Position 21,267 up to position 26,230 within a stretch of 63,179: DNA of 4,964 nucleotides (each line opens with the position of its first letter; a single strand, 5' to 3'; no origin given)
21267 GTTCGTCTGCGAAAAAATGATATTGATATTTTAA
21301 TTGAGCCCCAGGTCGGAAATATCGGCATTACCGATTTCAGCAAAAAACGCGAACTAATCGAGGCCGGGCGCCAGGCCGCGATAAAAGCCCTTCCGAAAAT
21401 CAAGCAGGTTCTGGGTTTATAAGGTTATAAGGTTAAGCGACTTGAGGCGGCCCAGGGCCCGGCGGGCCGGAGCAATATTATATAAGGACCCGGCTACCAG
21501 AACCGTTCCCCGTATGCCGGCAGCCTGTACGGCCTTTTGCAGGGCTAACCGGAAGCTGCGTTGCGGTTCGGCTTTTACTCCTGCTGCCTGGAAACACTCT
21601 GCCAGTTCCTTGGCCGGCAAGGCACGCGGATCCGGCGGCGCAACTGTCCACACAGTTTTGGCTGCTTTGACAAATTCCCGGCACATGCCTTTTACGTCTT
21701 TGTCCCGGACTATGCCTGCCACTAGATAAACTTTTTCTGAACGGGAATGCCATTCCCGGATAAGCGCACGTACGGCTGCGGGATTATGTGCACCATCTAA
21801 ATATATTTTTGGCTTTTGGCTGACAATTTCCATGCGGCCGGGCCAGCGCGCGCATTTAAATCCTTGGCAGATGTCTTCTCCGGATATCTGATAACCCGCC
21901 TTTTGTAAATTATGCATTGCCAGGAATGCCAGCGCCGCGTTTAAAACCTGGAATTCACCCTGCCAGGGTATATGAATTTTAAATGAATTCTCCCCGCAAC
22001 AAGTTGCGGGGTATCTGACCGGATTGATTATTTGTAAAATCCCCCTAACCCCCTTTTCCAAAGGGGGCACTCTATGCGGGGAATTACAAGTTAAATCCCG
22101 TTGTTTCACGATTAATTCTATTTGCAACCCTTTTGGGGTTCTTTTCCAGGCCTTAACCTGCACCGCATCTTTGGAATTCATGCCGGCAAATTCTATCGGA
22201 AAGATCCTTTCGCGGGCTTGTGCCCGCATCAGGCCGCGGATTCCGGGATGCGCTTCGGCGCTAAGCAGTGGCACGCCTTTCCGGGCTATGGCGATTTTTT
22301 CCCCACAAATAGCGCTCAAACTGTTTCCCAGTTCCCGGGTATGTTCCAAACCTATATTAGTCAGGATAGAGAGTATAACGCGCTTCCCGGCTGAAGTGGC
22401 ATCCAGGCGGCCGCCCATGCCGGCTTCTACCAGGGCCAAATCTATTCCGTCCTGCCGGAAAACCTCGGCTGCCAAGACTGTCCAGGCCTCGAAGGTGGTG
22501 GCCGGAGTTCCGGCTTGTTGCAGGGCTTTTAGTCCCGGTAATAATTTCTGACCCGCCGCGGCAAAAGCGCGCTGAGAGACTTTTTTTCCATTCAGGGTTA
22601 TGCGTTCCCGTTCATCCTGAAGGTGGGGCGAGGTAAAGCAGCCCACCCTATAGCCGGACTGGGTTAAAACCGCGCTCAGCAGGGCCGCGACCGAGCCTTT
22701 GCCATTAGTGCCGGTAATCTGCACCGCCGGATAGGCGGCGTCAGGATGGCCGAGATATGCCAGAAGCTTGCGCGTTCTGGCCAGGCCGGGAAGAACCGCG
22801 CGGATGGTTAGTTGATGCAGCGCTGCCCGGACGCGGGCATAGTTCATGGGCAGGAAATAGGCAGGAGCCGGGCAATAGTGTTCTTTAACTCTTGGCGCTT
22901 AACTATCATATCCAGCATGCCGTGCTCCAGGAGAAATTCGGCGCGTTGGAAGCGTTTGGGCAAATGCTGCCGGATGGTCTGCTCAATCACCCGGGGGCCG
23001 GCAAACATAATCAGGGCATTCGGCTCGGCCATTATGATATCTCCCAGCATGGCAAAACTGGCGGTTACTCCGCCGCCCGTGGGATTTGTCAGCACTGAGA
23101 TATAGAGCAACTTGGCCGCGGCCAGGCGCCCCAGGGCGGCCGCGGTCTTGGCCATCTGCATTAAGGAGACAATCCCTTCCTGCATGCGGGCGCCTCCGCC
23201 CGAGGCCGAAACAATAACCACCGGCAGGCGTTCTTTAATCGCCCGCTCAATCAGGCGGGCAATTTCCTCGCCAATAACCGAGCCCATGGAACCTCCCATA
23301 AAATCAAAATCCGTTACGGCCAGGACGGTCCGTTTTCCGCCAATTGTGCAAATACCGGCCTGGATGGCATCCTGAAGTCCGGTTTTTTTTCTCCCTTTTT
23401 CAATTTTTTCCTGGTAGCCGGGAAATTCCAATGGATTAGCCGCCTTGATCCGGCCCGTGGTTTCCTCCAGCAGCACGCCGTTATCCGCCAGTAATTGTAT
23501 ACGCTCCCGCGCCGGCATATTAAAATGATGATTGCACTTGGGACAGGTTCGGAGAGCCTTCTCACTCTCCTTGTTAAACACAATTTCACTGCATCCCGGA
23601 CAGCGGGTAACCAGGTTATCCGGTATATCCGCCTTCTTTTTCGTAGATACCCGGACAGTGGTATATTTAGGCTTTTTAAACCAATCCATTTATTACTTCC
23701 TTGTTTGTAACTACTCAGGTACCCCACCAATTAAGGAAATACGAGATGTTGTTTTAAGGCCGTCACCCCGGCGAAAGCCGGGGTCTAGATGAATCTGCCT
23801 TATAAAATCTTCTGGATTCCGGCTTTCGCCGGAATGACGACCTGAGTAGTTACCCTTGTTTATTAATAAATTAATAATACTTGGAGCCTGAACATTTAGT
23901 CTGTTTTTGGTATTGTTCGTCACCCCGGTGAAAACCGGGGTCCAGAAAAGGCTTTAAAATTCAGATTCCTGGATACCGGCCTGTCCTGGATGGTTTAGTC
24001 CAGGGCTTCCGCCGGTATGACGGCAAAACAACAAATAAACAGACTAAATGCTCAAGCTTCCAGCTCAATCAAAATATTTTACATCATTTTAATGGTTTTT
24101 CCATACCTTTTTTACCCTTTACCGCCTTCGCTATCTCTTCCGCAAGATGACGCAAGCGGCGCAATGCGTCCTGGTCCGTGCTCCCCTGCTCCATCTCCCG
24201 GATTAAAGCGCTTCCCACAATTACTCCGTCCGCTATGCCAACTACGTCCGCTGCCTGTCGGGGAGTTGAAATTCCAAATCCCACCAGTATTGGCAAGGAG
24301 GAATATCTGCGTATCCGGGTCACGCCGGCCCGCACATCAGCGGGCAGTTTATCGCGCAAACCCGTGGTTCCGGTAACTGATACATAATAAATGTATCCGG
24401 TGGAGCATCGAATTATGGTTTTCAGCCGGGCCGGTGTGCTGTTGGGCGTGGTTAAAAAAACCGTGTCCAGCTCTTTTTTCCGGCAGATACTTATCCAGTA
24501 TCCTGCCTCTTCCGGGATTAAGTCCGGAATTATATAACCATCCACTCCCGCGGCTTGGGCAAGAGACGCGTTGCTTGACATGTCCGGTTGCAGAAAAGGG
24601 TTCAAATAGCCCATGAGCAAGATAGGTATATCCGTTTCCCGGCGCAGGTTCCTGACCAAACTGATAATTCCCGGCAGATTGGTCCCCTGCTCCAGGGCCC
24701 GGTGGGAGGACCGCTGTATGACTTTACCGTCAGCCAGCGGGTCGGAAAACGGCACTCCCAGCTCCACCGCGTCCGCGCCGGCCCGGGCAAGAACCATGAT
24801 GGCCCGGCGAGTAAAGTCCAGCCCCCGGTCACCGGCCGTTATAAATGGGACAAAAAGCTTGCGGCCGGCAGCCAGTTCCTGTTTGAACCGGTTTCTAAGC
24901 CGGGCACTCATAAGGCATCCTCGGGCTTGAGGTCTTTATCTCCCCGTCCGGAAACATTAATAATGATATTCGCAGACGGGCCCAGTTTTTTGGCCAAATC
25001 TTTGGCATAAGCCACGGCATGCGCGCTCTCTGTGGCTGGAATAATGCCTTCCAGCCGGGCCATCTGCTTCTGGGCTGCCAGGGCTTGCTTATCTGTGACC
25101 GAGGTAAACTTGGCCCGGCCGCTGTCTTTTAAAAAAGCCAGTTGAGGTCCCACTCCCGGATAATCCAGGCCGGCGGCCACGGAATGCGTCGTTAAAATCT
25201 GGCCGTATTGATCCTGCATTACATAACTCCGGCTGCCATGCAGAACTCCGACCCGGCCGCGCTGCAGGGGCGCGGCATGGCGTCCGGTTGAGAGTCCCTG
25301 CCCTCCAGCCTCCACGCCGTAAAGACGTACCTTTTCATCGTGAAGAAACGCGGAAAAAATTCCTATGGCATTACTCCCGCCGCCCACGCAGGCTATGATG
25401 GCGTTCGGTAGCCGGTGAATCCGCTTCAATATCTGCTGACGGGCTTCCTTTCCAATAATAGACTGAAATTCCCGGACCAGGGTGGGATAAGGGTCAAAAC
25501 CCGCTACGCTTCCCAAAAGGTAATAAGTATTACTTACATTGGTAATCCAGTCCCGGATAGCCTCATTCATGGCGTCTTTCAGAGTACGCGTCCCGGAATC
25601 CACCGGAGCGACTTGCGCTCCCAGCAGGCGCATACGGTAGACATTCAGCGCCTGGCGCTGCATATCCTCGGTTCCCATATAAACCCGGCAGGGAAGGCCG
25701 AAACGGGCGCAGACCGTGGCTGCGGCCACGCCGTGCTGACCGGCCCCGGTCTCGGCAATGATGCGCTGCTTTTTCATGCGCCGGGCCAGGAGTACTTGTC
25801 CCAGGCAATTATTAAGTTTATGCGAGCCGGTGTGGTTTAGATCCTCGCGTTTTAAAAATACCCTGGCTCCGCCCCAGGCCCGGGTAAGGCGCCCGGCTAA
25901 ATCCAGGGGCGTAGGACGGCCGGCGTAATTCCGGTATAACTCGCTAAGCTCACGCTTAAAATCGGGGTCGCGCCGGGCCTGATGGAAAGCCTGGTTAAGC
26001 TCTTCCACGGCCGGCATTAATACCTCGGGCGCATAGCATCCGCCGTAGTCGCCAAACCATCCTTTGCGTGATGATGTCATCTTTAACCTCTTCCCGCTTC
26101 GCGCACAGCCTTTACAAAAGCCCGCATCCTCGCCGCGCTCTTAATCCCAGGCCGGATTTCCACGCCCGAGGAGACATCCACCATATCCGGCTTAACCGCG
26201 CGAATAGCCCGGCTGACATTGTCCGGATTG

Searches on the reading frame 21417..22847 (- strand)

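Call 23: search_protein_families(library=pfam, proteins=[window:21417-22847:-], max_evalue=0.00001)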
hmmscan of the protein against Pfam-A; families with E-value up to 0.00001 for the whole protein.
window:21417-22847:- (476 aa): 2 families
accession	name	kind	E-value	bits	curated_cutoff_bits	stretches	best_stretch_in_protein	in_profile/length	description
PF02875.26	Mur_ligase_C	-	6e-18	66.3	28.4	1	337-454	1-126/127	Mur ligase, glutamate ligase domain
PF08245.18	Mur_ligase_M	-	1.5e-09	38.5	24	1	44-256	1-182/200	Mur ligase middle domain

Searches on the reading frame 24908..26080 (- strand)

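Call 23: search_protein_families(library=pfam, proteins=[window:24908-26080:-], max_evalue=0.00001)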
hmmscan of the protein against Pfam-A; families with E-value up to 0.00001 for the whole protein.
window:24908-26080:- (390 aa): 1 family
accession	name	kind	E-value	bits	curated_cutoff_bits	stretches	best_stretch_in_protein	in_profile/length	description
PF00291.31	PALP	-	3e-46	158.5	35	1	53-378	4-295/295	Pyridoxal-phosphate dependent enzyme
